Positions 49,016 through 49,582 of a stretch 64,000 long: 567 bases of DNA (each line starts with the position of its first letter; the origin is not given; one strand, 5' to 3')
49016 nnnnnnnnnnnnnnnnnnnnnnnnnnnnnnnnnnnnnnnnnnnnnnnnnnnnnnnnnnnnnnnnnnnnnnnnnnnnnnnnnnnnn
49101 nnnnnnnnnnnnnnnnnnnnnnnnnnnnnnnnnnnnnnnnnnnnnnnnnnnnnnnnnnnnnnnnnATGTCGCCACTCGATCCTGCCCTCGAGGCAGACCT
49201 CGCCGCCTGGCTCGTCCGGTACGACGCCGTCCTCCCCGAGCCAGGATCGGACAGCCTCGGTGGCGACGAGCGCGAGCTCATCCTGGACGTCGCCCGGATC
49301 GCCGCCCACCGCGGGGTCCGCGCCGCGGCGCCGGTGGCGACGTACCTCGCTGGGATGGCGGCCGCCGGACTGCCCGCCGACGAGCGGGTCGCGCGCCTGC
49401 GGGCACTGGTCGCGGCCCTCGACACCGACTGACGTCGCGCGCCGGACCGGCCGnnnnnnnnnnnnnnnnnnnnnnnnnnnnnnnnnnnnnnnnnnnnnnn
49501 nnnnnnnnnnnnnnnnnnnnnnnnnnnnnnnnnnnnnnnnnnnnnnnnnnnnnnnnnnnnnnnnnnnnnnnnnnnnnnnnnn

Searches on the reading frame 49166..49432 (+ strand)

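Call 3: search_protein_families(library=ncbifam, proteins=[window:49166-49432:+], max_evalue=0.1)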
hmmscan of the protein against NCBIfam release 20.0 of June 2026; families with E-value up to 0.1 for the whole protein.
window:49166-49432:+ (88 aa): 0 families

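Call 4: search_protein_families(library=pfam, proteins=[window:49166-49432:+], max_evalue=0.1)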
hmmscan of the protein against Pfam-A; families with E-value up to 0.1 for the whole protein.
window:49166-49432:+ (88 aa): 1 family
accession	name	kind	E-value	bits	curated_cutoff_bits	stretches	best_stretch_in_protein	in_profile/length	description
PF20058.4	DUF6457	-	2.1e-11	43.9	27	1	11-85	5-75/80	Domain of unknown function (DUF6457)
